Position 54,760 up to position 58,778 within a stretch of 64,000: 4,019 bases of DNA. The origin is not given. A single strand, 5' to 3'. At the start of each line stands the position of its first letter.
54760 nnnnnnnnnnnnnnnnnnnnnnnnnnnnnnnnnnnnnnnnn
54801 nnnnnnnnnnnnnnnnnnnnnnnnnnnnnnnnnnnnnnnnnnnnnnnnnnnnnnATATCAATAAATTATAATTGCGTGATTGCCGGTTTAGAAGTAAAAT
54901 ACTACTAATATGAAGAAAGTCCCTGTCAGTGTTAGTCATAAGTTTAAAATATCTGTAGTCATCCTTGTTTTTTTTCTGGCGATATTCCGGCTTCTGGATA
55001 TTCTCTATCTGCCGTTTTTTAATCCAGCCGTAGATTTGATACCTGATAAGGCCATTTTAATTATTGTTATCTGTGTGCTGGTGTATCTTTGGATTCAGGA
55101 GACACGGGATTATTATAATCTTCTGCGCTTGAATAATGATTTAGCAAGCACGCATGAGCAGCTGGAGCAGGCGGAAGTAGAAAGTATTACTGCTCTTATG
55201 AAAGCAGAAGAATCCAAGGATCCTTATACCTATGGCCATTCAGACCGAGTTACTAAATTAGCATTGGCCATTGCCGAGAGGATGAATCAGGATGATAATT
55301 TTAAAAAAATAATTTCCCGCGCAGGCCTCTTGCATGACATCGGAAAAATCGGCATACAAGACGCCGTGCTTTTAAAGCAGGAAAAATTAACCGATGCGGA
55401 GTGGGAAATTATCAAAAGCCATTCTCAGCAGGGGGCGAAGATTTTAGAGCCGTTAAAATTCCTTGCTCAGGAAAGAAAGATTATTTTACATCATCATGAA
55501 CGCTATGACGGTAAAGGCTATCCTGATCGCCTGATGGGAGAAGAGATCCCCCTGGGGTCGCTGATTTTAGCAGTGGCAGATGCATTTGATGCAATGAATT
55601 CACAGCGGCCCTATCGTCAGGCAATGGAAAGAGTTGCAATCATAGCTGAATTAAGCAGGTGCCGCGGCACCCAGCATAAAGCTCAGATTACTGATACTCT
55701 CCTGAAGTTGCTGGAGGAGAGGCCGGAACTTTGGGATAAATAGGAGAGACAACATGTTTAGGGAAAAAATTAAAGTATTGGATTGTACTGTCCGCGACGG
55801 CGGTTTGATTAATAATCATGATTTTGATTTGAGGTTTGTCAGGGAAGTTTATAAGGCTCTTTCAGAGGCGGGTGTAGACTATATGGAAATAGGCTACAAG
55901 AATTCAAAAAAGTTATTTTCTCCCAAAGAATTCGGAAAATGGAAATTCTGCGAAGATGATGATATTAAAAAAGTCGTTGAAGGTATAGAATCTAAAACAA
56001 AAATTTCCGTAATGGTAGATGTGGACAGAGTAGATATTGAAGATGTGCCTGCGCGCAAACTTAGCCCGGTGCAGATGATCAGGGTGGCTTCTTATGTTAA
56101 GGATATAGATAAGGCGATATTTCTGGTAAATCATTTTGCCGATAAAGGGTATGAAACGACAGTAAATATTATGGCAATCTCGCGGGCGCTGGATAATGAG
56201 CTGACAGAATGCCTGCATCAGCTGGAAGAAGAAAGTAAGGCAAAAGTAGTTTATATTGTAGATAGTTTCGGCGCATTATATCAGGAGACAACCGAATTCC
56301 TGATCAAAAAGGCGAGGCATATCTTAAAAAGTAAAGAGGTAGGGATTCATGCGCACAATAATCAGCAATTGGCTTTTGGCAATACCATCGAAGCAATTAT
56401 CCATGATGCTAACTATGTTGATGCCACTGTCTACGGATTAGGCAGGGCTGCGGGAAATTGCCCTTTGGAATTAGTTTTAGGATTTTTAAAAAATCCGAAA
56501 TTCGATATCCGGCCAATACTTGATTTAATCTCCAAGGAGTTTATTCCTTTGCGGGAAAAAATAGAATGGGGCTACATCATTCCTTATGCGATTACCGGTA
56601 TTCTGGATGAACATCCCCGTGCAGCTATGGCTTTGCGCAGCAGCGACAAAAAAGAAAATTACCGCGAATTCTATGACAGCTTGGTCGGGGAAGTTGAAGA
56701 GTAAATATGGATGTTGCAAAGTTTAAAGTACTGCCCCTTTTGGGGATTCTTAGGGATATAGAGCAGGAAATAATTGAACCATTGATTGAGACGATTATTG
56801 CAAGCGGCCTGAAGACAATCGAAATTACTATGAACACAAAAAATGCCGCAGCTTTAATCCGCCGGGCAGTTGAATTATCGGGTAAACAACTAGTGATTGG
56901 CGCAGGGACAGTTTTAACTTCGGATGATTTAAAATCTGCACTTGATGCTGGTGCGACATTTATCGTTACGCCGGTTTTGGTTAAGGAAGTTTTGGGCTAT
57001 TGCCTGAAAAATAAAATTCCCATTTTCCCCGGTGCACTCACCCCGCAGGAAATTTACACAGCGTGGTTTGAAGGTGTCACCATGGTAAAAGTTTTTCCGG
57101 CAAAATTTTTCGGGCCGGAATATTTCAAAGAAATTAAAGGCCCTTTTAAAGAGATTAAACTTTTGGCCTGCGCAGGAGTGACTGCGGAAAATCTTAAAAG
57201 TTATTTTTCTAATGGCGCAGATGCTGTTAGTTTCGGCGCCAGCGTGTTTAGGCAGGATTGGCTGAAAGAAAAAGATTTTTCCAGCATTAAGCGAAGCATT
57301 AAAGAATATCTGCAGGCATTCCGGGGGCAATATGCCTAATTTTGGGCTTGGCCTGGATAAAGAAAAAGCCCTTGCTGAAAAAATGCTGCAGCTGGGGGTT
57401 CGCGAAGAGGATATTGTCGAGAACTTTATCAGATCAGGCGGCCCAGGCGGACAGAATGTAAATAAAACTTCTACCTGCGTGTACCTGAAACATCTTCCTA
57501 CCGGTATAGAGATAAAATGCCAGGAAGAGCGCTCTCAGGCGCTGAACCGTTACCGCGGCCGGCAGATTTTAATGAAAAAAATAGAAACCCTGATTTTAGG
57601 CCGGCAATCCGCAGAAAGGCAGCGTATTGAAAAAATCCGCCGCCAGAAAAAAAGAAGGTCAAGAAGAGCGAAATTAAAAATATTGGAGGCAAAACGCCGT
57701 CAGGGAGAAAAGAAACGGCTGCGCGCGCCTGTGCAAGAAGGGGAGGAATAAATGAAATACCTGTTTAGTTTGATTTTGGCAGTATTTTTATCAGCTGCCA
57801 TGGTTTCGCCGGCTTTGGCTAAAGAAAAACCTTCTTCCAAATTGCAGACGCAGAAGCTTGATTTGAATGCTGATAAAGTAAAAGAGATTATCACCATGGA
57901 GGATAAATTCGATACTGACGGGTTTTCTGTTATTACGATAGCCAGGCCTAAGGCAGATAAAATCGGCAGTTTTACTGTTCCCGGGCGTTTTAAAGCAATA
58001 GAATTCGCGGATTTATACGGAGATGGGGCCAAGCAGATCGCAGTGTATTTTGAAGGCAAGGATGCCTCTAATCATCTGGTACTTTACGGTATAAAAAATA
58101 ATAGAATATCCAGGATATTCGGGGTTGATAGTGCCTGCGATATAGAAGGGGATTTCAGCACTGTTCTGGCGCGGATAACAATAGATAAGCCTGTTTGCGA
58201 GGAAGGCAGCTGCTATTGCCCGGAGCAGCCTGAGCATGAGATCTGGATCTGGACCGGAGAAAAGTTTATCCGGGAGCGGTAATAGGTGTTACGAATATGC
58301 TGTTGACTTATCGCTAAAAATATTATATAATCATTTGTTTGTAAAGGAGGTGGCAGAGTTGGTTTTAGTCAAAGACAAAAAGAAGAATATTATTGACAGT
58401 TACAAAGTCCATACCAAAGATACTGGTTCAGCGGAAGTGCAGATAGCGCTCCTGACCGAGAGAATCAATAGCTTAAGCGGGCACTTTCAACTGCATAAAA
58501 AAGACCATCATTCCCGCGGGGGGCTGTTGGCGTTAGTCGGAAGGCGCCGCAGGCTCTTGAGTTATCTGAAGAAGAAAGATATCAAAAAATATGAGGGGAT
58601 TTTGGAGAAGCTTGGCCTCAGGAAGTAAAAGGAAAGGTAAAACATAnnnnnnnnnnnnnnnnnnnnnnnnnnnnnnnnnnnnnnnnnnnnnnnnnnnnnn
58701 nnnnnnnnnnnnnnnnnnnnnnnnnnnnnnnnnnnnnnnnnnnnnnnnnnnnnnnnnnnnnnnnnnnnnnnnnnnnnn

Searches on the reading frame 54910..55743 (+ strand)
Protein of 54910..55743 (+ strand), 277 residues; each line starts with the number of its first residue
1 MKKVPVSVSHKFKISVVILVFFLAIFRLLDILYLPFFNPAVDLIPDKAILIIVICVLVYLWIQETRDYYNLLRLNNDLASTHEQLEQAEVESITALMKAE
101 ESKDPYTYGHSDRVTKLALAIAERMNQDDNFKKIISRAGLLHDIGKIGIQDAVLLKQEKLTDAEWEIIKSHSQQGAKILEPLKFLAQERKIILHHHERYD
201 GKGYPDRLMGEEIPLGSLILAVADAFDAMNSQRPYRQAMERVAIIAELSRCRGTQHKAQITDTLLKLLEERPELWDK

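Call 56: search_protein_families(library=pfam, proteins=[window:54910-55743:+], max_evalue=0.00001)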
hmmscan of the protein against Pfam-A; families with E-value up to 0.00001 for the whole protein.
window:54910-55743:+ (277 aa): 2 families
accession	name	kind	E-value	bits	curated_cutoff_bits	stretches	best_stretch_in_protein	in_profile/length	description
PF13487.12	HD_5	-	1.2e-36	126.4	27.2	1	101-253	8-163/170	HD domain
PF01966.28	HD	-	3.2e-23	82.7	22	1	107-229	1-116/116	HD domain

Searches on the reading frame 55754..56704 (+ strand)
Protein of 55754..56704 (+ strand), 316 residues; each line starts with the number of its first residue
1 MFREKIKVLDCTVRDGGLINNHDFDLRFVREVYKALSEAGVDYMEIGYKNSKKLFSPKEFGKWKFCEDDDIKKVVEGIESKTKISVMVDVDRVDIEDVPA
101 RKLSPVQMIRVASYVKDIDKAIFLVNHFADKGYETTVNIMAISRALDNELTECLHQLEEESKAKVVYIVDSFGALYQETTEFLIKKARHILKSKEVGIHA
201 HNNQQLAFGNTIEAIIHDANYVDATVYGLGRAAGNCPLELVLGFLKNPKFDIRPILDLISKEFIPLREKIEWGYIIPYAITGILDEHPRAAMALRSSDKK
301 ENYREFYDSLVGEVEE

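Call 56: search_protein_families(library=pfam, proteins=[window:55754-56704:+], max_evalue=0.00001)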
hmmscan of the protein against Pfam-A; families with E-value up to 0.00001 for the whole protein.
window:55754-56704:+ (316 aa): 1 family
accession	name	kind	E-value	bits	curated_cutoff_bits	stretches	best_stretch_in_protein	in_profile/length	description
PF00682.25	HMGL-like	-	4.9e-24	85.6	29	1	5-247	1-241/260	HMGL-like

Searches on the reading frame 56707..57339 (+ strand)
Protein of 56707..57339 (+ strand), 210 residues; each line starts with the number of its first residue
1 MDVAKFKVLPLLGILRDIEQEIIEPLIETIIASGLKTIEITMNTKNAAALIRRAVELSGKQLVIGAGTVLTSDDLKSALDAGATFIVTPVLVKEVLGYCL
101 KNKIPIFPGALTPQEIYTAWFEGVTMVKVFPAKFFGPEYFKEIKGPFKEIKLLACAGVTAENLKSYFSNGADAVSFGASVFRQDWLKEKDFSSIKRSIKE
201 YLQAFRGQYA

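Call 56: search_protein_families(library=pfam, proteins=[window:56707-57339:+], max_evalue=0.00001)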
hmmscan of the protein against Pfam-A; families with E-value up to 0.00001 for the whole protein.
window:56707-57339:+ (210 aa): 1 family
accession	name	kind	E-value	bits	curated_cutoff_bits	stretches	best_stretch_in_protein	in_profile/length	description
PF01081.25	Aldolase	-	3.5e-39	134.7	27.8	1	6-196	5-195/196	KDPG and KHG aldolase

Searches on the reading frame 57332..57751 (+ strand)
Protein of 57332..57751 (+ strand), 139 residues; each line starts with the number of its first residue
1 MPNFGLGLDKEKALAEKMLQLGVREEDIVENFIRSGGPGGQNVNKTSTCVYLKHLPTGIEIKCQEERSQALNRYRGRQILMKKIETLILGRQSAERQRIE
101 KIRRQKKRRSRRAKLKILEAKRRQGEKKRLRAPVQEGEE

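Call 102: search_protein_families(library=pfam, proteins=[window:57332-57751:+], max_evalue=0.1)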
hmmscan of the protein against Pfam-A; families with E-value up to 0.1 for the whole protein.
window:57332-57751:+ (139 aa): 1 family
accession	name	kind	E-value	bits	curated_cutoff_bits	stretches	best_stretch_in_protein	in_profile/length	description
PF00472.26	RF-1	-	4.7e-24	85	35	1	21-127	5-112/116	RF-1 domain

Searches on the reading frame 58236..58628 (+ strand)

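Call 102: search_protein_families(library=pfam, proteins=[window:58236-58628:+], max_evalue=0.1)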
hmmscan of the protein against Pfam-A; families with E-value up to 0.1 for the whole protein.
window:58236-58628:+ (130 aa): 1 family
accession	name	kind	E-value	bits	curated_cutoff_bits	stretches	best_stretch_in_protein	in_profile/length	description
PF00312.27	Ribosomal_S15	-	5.8e-34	116.5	31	1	49-129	1-81/81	Ribosomal protein S15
